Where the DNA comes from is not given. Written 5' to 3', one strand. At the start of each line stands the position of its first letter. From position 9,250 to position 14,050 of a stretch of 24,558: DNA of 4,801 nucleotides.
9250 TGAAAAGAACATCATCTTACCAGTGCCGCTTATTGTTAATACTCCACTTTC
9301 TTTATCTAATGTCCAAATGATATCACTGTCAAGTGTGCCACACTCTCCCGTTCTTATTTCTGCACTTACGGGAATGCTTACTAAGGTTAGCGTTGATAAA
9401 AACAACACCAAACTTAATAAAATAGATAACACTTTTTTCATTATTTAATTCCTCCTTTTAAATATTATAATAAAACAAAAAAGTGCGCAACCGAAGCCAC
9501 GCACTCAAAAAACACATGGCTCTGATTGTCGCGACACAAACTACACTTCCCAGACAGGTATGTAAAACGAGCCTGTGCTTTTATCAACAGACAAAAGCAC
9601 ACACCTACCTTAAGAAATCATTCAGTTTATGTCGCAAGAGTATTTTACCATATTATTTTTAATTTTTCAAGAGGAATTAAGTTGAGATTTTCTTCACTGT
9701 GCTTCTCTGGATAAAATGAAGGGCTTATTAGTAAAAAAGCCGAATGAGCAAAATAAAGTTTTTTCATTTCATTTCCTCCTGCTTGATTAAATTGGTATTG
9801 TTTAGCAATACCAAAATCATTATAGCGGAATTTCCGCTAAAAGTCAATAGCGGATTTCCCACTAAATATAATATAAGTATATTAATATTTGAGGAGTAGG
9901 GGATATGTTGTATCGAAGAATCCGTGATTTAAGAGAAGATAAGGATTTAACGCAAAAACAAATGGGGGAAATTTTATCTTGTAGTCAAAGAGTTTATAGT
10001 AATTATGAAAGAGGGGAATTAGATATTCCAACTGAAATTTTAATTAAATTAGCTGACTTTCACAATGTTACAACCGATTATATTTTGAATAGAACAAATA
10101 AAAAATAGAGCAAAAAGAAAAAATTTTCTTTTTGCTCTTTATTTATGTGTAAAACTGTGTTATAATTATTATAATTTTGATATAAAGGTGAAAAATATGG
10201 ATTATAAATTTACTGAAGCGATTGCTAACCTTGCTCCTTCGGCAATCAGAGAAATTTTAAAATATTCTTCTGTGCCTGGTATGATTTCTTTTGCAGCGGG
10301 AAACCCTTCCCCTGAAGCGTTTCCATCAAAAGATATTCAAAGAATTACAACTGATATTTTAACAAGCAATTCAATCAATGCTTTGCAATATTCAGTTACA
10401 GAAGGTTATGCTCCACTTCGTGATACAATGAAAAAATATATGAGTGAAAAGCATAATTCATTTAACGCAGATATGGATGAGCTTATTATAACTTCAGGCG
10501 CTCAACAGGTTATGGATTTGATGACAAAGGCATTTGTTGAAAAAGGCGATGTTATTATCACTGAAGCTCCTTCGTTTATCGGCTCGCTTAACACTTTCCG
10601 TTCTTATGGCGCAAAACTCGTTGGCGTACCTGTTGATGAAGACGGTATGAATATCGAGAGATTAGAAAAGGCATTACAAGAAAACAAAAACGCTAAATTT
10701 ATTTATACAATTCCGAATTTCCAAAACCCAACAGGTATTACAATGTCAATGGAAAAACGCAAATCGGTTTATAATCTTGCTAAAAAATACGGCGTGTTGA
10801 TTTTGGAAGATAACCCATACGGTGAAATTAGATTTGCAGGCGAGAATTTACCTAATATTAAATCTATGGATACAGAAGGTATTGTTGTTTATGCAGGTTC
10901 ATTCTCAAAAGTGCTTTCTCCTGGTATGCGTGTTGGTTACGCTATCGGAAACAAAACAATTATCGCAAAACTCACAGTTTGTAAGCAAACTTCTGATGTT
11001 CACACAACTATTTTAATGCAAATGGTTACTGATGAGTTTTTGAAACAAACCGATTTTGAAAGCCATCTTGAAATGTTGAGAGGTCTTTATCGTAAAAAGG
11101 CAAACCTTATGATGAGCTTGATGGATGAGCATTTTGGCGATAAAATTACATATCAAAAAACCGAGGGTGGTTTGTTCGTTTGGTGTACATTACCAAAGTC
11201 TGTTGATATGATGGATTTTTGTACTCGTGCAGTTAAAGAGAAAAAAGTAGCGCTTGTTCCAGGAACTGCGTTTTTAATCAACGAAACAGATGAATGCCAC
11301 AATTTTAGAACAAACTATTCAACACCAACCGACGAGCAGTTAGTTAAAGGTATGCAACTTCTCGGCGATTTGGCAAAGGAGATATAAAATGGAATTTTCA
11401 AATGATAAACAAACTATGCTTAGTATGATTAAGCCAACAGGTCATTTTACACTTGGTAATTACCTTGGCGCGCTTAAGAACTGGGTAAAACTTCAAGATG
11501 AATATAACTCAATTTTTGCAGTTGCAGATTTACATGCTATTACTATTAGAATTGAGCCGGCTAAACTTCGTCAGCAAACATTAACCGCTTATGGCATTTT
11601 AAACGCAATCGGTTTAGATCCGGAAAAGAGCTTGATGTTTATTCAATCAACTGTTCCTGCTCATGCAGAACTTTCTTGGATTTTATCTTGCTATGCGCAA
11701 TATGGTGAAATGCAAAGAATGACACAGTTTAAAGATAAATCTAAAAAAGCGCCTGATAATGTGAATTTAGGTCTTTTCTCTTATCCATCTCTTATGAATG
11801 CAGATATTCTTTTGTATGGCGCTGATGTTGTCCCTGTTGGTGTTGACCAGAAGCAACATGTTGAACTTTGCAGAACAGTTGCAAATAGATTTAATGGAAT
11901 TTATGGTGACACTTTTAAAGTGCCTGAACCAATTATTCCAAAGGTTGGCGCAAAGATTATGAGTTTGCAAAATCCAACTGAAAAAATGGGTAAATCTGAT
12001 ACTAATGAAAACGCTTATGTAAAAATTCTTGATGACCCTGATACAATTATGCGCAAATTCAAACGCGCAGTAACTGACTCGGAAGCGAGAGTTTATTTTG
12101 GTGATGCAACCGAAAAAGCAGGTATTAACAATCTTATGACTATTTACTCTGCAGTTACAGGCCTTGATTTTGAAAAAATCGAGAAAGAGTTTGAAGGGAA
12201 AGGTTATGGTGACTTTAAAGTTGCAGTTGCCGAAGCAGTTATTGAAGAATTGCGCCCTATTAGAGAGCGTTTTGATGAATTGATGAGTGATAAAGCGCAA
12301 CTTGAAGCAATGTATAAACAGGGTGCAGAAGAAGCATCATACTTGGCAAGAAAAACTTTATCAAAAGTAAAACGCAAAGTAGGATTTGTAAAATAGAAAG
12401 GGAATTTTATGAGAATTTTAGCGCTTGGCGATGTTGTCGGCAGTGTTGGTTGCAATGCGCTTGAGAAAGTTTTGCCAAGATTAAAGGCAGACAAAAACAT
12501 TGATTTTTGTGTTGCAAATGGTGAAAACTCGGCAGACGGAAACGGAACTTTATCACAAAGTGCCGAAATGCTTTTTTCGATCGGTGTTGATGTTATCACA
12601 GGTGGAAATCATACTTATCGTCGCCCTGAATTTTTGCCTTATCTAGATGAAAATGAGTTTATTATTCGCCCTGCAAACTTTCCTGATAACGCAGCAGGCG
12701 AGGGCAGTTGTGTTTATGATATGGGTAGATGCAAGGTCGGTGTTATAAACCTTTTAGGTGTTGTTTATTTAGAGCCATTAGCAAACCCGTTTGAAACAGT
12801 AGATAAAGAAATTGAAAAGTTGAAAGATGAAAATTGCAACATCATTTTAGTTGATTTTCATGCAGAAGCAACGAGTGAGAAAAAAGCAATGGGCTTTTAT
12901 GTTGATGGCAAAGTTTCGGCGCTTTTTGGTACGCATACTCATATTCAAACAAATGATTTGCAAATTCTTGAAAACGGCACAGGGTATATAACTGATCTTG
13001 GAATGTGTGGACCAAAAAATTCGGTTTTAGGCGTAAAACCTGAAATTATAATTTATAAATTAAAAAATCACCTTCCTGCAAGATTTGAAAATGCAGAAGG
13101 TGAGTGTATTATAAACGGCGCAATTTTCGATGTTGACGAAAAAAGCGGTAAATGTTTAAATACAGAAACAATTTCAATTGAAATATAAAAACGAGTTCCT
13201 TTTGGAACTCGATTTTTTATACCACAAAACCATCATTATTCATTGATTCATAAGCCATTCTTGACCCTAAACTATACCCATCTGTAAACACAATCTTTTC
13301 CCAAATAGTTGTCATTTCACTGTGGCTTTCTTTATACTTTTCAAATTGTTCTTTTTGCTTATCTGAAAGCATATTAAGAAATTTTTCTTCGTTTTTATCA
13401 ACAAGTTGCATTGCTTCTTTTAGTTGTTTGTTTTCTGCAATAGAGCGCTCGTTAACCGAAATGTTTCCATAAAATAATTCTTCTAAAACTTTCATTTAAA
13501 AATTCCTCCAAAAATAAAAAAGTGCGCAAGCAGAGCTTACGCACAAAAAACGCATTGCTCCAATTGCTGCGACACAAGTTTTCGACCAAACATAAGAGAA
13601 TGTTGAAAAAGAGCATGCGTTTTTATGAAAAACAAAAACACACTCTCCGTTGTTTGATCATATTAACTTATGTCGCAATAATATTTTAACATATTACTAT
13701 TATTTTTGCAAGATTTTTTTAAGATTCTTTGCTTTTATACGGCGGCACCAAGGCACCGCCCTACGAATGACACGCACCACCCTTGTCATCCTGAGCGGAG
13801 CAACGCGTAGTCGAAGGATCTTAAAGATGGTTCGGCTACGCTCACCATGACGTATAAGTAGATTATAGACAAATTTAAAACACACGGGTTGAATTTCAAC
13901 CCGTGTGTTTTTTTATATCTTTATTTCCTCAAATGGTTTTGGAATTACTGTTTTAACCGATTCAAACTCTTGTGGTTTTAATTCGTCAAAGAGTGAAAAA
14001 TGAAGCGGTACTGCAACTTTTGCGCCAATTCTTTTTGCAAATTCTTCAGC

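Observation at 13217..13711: Second RNA copy heads an unrelated DUF6809-like gene: one leader, interchangeable cargo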

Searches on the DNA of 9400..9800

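Call 10: search_rna_families(source=window, start=9400, end=9800, threshold=evalue, max_evalue=10, show_alignments=2)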
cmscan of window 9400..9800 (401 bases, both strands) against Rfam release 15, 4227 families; matches with E-value up to 10: 11.
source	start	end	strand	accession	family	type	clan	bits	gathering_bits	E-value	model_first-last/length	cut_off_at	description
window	9439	9492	-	RF02934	caiA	Gene; sRNA;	-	23.6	55.5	0.097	1-78/78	no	caiA RNA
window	9433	9512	-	RF01858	RsaF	Gene; sRNA;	-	18.2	60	0.56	1-119/119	no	RNA Staph. aureus F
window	9644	9781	+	RF00113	SIB_RNA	Gene; antitoxin;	-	17.3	56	0.59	1-147/147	no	Short Intergenic Abundant RNA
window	9616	9675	-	RF02303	TtnuCD28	Gene; snRNA; snoRNA; CD-box;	-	17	70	7.3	1-64/64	no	Tetrahymena snoRNA TtnuCD28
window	9562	9639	-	RF04177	BTnc201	Gene; sRNA;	-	16.7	105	2.2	1-99/99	no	Bacteroides sRNA BTnc201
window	9469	9586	-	RF00558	L20_leader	Cis-reg; leader;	-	16.5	58.7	1.1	1-127/127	no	Ribosomal protein L20 leader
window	9616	9702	-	RF00160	snoZ159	Gene; snRNA; snoRNA; CD-box;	CL00065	15.4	39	5.5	1-86/86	no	Small nucleolar RNA Z159/U59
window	9648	9778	+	RF01582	RUF4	Gene; sRNA;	-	13.1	55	4.3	1-277/277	no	RNA of unknown function RUF4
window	9449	9484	+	RF02143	HYMAI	Gene; lncRNA;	-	10.9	80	6.8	200-241/241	no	Hydatidiform mole associated and imprinted conserved region 1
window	9445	9507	-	RF01477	rli43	Gene; sRNA;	-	10.6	100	3.8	1-255/255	no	Listeria sRNA rli43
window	9544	9645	+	RF00619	U6atac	Gene; snRNA; splicing;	CL00009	9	33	8.1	28-126/126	no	U6atac minor spliceosomal RNA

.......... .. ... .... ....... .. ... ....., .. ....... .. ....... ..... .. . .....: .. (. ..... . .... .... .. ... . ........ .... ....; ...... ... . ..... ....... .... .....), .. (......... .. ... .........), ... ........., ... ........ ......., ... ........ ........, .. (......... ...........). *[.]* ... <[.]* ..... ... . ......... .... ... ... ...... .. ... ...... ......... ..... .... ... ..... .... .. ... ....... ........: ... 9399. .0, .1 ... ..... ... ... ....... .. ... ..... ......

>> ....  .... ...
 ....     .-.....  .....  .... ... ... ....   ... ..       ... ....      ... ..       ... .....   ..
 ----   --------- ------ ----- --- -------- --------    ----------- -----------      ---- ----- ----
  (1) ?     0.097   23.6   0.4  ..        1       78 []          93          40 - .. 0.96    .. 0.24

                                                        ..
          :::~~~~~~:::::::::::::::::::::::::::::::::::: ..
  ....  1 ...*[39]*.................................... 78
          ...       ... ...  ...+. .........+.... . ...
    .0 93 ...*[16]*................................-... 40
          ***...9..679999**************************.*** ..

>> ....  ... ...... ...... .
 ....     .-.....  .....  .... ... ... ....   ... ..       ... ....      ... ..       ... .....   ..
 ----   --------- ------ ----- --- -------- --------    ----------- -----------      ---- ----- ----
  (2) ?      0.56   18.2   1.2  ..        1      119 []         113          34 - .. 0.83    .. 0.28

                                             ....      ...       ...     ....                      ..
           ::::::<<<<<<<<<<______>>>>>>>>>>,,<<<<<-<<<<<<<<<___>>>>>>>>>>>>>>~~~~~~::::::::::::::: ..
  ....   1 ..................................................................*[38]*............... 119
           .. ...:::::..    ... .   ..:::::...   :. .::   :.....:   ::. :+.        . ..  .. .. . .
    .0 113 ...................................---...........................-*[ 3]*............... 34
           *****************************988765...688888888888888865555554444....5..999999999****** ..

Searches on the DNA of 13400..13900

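Call 9: search_rna_families(source=window, start=13400, end=13900, threshold=evalue, max_evalue=10, show_alignments=2)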
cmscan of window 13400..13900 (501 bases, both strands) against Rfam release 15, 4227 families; matches with E-value up to 10: 10.
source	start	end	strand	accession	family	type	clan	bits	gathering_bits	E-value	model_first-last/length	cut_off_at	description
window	13463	13489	+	RF01351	CRISPR-DR42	Gene; CRISPR;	-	27.6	40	0.074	1-29/29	no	CRISPR RNA direct repeat element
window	13622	13666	+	RF01764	azaaromatic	Cis-reg; riboswitch;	-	17.1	45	4.1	1-101/101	no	azaaromatic riboswitch aptamer (yjdF RNA)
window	13568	13677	-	RF04128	MIR8562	Gene; miRNA;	-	16.1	211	1.6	1-242/242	no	MIR8562 microRNA precursor family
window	13805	13841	+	RF03550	mir-31_2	Gene; miRNA;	-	16.1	97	2.9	24-60/83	no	mir-31_2 microRNA precursor family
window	13423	13538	-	RF02110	DLEU2_6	Gene; lncRNA;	-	14.4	60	3.9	1-135/135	no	Deleted in lymphocytic leukemia 2 conserved region 6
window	13437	13527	+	RF02546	LSU_trypano_mito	Gene; rRNA;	CL00112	14.3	60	0.9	1-561/561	no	Trypanosomatid mitochondrial large subunit ribosomal RNA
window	13641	13661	-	RF00617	cHP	Cis-reg;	CL00129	14.3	40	3.7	1-45/45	no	Flavivirus capsid hairpin cHP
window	13467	13594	-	RF02124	JPX_1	Gene; lncRNA;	-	13.6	55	5.2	1-135/135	no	JPX transcript, XIST activator conserved region 1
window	13688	13718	-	RF02933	ARRPOF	Gene; sRNA;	-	9.8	127.2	7.2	1-256/256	no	ARRPOF RNA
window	13595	13647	+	RF01295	SCARNA7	Gene; snRNA; snoRNA; scaRNA;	-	8.4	65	6.7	1-330/330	no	Small Cajal body-specific RNA 7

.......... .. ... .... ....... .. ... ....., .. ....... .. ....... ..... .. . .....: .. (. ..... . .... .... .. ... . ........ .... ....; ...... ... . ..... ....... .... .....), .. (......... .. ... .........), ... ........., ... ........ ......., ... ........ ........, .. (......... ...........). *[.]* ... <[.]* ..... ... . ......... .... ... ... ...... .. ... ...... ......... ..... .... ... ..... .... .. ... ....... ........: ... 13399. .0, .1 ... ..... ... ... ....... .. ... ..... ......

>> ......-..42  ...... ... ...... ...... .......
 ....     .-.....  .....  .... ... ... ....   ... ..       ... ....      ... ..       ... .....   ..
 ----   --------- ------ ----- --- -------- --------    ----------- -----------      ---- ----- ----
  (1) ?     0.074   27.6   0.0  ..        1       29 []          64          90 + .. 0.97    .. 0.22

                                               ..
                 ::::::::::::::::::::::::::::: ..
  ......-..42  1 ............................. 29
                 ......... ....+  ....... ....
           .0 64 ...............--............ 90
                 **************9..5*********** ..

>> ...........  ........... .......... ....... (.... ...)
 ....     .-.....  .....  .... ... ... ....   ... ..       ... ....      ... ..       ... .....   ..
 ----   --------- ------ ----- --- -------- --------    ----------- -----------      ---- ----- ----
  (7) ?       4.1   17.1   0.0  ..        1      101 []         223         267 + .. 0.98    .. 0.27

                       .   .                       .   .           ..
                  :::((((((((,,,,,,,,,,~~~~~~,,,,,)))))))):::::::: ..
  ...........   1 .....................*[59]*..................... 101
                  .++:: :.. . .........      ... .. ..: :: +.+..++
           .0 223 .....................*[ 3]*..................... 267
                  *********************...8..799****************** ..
